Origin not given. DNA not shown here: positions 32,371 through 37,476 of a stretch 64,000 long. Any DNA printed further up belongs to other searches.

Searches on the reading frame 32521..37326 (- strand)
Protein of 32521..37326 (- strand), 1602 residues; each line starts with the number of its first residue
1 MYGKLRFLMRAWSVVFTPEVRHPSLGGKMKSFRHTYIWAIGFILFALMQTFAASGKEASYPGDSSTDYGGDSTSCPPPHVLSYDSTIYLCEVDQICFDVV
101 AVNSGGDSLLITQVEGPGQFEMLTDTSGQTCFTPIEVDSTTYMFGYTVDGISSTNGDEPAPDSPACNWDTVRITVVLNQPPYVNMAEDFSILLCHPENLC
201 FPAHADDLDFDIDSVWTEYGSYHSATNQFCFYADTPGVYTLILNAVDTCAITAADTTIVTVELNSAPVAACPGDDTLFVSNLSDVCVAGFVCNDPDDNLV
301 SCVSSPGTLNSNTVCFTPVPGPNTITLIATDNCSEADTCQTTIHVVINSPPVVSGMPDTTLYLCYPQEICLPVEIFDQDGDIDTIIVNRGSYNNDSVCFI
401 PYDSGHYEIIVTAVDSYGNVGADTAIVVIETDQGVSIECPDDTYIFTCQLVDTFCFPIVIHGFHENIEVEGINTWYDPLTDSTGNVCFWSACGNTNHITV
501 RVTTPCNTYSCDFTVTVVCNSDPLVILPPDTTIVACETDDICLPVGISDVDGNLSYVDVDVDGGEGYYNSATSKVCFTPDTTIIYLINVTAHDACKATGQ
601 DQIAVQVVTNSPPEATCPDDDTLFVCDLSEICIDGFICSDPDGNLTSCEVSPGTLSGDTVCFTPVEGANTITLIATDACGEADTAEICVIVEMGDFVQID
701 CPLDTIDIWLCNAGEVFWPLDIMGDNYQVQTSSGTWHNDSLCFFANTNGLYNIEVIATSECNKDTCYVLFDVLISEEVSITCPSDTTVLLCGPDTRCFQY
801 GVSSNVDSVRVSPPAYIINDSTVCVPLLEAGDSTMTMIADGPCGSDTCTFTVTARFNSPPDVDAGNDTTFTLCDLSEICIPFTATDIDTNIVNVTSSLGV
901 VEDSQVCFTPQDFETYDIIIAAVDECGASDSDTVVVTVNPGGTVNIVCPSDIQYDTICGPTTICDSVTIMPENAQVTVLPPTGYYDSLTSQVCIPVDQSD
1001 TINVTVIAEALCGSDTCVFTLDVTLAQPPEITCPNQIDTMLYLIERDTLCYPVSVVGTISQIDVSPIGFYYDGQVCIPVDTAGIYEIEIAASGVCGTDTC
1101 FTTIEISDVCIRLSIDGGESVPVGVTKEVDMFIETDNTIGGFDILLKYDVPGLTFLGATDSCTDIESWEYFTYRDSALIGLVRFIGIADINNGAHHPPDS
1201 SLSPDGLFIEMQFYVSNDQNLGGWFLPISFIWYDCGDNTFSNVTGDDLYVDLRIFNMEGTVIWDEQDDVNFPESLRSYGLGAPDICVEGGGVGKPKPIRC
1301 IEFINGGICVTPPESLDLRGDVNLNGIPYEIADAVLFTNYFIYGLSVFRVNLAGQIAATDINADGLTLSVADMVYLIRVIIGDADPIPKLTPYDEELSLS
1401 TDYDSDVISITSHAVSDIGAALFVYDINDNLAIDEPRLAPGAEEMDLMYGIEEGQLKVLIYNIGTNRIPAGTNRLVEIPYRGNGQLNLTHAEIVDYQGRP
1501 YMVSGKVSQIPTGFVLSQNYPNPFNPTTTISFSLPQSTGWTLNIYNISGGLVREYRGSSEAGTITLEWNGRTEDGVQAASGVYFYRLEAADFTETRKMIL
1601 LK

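Call 13: search_protein_families(library=pfam, proteins=[window:32521-37326:-])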
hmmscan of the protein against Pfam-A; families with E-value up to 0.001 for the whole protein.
window:32521-37326:- (1602 aa): 3 families
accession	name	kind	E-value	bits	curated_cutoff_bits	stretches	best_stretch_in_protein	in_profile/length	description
PF13860.13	FlgD_ig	-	2.5e-08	34.2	27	1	1528-1590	10-76/79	FlgD Ig-like domain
PF18962.6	Por_Secre_tail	-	4.7e-07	30.5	27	1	1520-1599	2-74/75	Secretion system C-terminal sorting domain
PF13585.12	CHU_C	-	7.6e-05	23.2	27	0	1527-1594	17-78/86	CHU_C Type IX secretion signal domain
